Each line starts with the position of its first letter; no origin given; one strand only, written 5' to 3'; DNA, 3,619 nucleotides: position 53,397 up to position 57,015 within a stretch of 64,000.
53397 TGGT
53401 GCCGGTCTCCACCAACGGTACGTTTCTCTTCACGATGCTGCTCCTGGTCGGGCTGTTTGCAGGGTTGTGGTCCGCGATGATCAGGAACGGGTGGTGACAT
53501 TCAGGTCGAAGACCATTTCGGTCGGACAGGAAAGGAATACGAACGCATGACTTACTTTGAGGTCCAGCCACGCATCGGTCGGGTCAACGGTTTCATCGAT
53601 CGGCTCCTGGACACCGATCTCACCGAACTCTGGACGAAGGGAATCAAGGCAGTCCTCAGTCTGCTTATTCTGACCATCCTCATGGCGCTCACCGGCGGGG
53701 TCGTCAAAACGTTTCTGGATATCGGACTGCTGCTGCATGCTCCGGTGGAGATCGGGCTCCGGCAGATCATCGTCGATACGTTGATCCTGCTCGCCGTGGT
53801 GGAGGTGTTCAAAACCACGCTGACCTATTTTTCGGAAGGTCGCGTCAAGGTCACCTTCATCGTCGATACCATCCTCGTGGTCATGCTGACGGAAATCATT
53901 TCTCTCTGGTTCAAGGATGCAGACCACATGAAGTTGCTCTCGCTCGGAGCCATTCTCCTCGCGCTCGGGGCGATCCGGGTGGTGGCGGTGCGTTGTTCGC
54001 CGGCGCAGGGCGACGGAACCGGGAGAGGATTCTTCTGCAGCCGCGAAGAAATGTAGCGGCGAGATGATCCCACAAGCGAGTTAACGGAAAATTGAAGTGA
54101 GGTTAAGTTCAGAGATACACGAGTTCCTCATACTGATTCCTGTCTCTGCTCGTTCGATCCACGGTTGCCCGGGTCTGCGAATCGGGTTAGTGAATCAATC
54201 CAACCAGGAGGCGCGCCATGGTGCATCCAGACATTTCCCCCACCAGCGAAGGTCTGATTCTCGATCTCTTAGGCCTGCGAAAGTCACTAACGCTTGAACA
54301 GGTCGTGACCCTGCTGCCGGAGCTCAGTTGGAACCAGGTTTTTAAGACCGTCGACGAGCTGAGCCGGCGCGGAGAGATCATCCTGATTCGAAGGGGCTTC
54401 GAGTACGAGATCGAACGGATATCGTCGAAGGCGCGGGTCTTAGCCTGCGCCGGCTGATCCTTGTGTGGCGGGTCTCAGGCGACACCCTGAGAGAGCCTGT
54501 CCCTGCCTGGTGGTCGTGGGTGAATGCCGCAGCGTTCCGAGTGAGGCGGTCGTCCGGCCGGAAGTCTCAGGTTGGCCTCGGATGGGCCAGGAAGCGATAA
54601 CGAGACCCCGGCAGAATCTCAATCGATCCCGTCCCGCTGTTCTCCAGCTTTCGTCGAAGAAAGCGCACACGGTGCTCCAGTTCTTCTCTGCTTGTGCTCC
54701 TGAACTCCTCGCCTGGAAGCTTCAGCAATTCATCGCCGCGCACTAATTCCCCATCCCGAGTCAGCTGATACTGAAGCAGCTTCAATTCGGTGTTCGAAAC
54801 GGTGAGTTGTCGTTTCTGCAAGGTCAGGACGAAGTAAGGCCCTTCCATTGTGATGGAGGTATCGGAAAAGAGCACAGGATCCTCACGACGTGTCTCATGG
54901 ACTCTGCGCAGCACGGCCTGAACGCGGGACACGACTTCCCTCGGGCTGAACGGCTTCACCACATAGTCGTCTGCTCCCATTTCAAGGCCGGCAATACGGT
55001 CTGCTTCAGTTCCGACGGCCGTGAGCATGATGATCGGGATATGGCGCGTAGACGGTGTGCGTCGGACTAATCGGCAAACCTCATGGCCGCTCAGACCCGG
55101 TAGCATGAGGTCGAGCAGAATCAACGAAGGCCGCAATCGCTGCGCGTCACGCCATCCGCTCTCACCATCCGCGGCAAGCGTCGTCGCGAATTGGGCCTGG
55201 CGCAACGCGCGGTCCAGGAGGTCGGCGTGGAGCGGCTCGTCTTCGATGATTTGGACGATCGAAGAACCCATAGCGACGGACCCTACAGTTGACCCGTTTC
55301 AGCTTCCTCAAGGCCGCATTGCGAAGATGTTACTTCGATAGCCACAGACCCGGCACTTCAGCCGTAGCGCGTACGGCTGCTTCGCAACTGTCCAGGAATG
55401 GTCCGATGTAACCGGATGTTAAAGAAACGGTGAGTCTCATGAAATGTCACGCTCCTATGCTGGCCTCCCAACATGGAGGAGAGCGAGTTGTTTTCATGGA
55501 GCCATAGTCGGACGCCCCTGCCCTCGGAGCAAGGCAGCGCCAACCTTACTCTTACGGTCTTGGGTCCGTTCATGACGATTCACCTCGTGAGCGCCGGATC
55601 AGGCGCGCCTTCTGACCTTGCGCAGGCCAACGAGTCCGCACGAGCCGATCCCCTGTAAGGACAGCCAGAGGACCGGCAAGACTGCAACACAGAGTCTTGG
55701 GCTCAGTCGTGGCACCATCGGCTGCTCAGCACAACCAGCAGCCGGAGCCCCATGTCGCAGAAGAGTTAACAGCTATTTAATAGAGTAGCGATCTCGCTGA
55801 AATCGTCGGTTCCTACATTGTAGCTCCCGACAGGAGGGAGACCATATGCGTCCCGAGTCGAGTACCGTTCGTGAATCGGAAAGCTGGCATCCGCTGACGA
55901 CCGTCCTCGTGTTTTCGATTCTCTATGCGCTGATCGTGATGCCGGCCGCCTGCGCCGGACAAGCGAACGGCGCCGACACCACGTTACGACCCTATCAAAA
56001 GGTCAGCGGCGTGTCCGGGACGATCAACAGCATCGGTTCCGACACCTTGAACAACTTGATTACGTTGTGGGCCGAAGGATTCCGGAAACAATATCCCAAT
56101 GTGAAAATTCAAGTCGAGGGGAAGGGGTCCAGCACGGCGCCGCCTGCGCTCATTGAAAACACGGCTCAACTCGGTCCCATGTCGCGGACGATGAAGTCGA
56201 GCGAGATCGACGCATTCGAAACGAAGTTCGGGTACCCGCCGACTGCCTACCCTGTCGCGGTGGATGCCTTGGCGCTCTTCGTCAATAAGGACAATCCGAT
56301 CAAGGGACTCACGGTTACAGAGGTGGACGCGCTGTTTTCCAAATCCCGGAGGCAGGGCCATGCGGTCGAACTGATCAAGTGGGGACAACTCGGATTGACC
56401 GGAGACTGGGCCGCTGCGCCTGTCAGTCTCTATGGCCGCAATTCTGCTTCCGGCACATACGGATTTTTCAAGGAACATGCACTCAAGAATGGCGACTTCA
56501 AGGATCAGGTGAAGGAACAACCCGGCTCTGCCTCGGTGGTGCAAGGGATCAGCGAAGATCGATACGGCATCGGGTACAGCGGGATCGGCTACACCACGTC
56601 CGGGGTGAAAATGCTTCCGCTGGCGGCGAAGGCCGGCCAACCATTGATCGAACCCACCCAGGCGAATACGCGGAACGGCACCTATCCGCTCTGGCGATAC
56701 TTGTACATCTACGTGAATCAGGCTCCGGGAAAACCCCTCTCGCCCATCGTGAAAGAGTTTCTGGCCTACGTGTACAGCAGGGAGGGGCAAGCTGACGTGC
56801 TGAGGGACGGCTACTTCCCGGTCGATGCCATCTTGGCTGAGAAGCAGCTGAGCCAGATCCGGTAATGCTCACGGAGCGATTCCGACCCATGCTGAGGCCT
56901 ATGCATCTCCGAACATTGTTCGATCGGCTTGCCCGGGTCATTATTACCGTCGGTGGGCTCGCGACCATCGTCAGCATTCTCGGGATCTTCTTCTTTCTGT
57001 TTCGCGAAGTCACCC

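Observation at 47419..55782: An 11-bp-periodic Pho-box-like motif at five promoters outlines a local regulon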

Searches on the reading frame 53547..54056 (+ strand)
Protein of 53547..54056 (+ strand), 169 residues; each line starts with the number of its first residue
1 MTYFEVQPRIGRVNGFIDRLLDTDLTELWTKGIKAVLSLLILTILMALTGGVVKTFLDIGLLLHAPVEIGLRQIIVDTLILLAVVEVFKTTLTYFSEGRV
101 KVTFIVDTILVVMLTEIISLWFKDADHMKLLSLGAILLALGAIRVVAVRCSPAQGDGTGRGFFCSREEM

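Call 5: search_protein_families(library=pfam, proteins=[window:53547-54056:+])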
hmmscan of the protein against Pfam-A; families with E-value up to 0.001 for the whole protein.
window:53547-54056:+ (169 aa): 1 family
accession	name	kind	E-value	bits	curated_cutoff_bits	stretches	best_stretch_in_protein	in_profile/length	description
PF06146.17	PsiE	-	3.2e-11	43.9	23.9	1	36-146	2-116/122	Phosphate-starvation-inducible E family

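Call 28: search_protein_families(library=ncbifam, proteins=[window:53547-54056:+], max_evalue=0.01)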
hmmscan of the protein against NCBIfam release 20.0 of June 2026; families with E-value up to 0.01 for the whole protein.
window:53547-54056:+ (169 aa): 0 families

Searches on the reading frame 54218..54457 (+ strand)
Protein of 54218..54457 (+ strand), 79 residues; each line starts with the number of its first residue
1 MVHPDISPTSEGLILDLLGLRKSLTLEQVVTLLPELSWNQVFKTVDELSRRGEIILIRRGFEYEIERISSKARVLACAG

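Call 5: search_protein_families(library=pfam, proteins=[window:54218-54457:+])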
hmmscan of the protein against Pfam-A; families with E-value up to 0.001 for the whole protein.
window:54218-54457:+ (79 aa): 0 families

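Call 28: search_protein_families(library=ncbifam, proteins=[window:54218-54457:+], max_evalue=0.01)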
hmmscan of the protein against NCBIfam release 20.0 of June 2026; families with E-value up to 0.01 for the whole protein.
window:54218-54457:+ (79 aa): 0 families

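Call 56: find_homologous_proteins(query=window:54218-54457:+, max_evalue=0.001)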
Query window:54218-54457:+ (79 aa): 140 proteins with E <= 0.001 among 140 candidates; the best 120 are listed.
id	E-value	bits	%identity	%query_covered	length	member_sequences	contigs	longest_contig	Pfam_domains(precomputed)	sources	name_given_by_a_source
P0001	9.4e-43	161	100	100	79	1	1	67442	-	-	-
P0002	1.4e-41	157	97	100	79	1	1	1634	-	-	-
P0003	3.7e-41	156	96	100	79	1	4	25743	-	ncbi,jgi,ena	-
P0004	7.1e-41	155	96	100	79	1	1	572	-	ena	-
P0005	7.3e-41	155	96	100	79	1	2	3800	-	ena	-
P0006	1.5e-40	154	95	100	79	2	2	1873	-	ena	-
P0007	1.9e-40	153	95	100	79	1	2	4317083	-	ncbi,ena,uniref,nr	ncbi:protein of unknown function [Nitrospira defluvii]|uniref:DprA winged helix domain-containing pr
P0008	2.8e-40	153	95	100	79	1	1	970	-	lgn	-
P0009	6.7e-40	152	94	100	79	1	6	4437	-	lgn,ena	-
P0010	6.8e-40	152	94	100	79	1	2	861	-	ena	-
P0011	7.5e-40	152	95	100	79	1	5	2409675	-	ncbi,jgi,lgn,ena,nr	ncbi:MAG: hypothetical protein LKG23_07285 [Nitrospira sp.]|jgi:hypothetical protein|nr:hypothetical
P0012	1.3e-39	151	94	100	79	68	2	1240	-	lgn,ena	-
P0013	1.3e-39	151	94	100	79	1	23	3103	-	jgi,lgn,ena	-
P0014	2.4e-39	150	92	100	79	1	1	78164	-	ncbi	-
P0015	3.9e-39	149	92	100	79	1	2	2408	-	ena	-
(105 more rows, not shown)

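Call 62: predict_structure(alignment_id=A2)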
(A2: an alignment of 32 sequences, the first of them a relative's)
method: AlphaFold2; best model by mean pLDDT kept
length: 79 residues; sequences in the alignment: 32
mean_pLDDT: 77.4   pTM: 0.58
mean pLDDT of the five models: 77.4, 76.3, 75.3, 75.3, 74.3
residues with pLDDT >= 90: 3; 70-90: 56; 50-70: 11; < 50: 9
segments of 3 or more residues with pLDDT < 50: 1-6, 77-79
pLDDT, mean of each block of 10 residues (from residue 1): 51 85 87 86 88 87 82 50
secondary structure, 60 per line:
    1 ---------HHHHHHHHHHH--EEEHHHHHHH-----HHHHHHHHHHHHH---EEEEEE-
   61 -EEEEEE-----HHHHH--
elements in order: H10-20 E23-25 H26-32 H38-50 E54-59 E62-67 H73-77

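Call 65: fold_search(model_id=the predicted structure, library=pdb)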
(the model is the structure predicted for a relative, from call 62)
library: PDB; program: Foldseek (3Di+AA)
matches with E <= 10: 1451; with E <= 0.001: 0
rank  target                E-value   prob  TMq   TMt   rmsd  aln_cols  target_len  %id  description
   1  9ff3                  3.5e-03  1.00  0.70  0.34   4.3        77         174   17  The structure of delta-ScoC, a global regulator protein from Geobacillus kaustophilus T-1 (released 2025-06-04)
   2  2mh2_MODEL_1_A        5.2e-03  1.00  0.68  0.82   1.5        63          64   22  Structural insights into the DNA recognition and protein interaction domains reveal fundamental homologous DNA (released 2014-04-16)
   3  3f72_B                8.2e-03  1.00  0.71  0.54   5.2        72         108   12  Crystal Structure of the Staphylococcus aureus pI258 CadC Metal Binding Site 2 Mutant (released 2009-04-07)
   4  8zde_C                8.8e-03  1.00  0.68  0.40   4.2        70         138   14  Crystal structure of HsmR with DNA bound (released 2025-11-05)
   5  9e71_BW               9.4e-03  1.00  0.58  0.65   4.3        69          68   17  Cryo-EM structure of the Pyrobaculum calidifontis 70S ribosome (released 2024-11-20)
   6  5k5q_C                1.0e-02  1.00  0.68  0.60   4.9        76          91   13  Structure of AspA-DNA complex: novel centromere bindng protein-centromere complex (released 2016-06-01)
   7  3gw2                  1.2e-02  1.00  0.70  0.61   5.1        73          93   19  Crystal structure of possible transcriptional regulatory protein (fragment 1-100) from Mycobacterium bovis. Northeast St (released 2009-04-21)
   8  4v6i_AV               1.2e-02  1.00  0.69  0.65   3.4        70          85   13  Localization of the small subunit ribosomal proteins into a 6.1 A cryo-EM map of Saccharomyces cerevisiae translating (released 2014-07-09)
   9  1ucr_B                1.3e-02  1.00  0.68  0.72   3.5        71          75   14  Three-dimensional crystal structure of dissimilatory sulfite reductase D (DsrD) (released 2003-10-14)
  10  4omy_A                1.3e-02  1.00  0.67  0.56   5.6        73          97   18  Crystal Structure of SeMet NolR from Sinorhizobium fredii in complex with oligo AT DNA (released 2014-04-16)
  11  6jmi_A                1.4e-02  1.00  0.73  0.58   5.8        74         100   20  Crystal structure of M.tuberculosis Rv0081 (released 2019-04-10)
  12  1ub9                  1.4e-02  1.00  0.67  0.54   5.6        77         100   17  Structure of the transcriptional regulator homologue protein from Pyrococcus horikoshii OT3 (released 2004-05-04)
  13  6uvu_B                1.4e-02  1.00  0.61  0.43   5.5        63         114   14  Crystal structure of the AntR antimony-specific transcriptional repressor (released 2020-11-04)
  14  2vqc                  1.4e-02  1.00  0.55  0.60   2.8        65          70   15  Structure of a DNA binding winged-helix protein, F-112, from Sulfolobus Spindle-shaped Virus 1. (released 2008-05-06)
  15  6uvu_A                1.6e-02  1.00  0.60  0.44   5.6        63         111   14  Crystal structure of the AntR antimony-specific transcriptional repressor (released 2020-11-04)
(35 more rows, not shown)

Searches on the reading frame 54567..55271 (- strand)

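Call 5: search_protein_families(library=pfam, proteins=[window:54567-55271:-])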
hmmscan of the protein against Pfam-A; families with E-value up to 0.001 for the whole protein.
window:54567-55271:- (234 aa): 2 families
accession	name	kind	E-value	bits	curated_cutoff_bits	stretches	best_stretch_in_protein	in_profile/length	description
PF00072.30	Response_reg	-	1.4e-26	93.2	30.2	1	6-117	1-110/111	Response regulator receiver domain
PF00486.34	Trans_reg_C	-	5.4e-05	23.6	26.2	1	154-227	2-77/77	Transcriptional regulatory protein, C terminal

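Call 28: search_protein_families(library=ncbifam, proteins=[window:54567-55271:-], max_evalue=0.01)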
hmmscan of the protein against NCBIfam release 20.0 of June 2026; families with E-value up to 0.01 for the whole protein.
window:54567-55271:- (234 aa): 90 families (the best 25 are shown)
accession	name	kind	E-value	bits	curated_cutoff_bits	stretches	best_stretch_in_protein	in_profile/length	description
TIGR02154.1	PhoB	equivalog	2.8e-49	167.5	296.2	1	5-227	4-225/226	phosphate regulon transcriptional regulator PhoB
NF007982.1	PRK10710.1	equivalog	7.7e-44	150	380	1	5-212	9-210/235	envelope stress response regulator BaeR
NF008296.0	PRK11083.1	equivalog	5.9e-41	140.3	273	1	5-211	5-207/228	two-component system response regulator CreB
NF045944.1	ResRegRpaBCyano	equivalog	7.1e-38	130.3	330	1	8-211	2-209/229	response regulator transcription factor RpaB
NF040689.1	MtrAB_MtrA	equivalog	2.8e-36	124.9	300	1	8-211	3-200/219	MtrAB system response regulator MtrA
NF041734.1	resp_reg_RppA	equivalog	1.1e-35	123.1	250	1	7-227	4-227/229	two-component system response regulator RppA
NF007005.1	PRK09468.1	equivalog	1.4e-35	122.9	331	1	6-192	6-195/237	osmolarity response regulator transcription factor OmpR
NF040534.1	resp_reg_YycF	equivalog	3.4e-35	121.4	340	1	7-213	4-211/231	response regulator YycF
NF007546.0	PRK10161.1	equivalog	6.6e-35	120.7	471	1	6-228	5-226/229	phosphate response regulator transcription factor PhoB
NF053854.1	RespRegPhoBBctds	equivalog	1.1e-33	116.5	270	1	8-214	3-212/225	two-component system response regulator PhoB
NF033117.2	vanR_ACDEGLN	exception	5.9e-32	111.1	350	1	7-212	2-208/226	VanR-ABDEGLN family response regulator transcription factor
TIGR01387.1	cztR_silR_copR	subfamily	2.2e-31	109.2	279.2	1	7-181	2-171/218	heavy metal response regulator transcription factor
NF041733.1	resp_reg_CseB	equivalog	3.1e-31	108.5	350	1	6-227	3-226/228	two-component system response regulator CseB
NF012227.0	AdeR_RR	equivalog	4.2e-29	101.7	340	1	6-218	14-226/239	efflux system response regulator transcription factor AdeR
NF007346.1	PRK09836.1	equivalog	2.8e-27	96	420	1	7-178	4-171/227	copper/silver response regulator transcription factor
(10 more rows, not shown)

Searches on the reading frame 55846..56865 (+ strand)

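Call 5: search_protein_families(library=pfam, proteins=[window:55846-56865:+])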
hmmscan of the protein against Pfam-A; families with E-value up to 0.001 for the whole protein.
window:55846-56865:+ (339 aa): 3 families
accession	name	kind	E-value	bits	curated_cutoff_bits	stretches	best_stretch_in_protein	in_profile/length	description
PF12849.12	PBP_like_2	-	2.4e-36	126.3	27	1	55-313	7-267/267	PBP superfamily domain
PF13531.11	SBP_bac_11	-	0.00049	20.4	25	0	67-163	8-99/227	Bacterial extracellular solute-binding protein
PF12727.12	PBP_like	-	0.00082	19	27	0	77-260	2-167/193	PBP superfamily domain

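Call 28: search_protein_families(library=ncbifam, proteins=[window:55846-56865:+], max_evalue=0.01)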
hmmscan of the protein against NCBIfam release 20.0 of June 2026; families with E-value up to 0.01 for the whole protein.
window:55846-56865:+ (339 aa): 2 families
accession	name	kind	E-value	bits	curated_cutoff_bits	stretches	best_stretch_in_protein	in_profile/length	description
TIGR02136.1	ptsS_2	subfamily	2.1e-75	253.6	206.6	1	26-325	10-294/295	phosphate ABC transporter substrate-binding protein PstS family protein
TIGR00975.1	3a0107s03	equivalog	1.4e-08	34.2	205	1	62-148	3-86/315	phosphate ABC transporter substrate-binding protein PstS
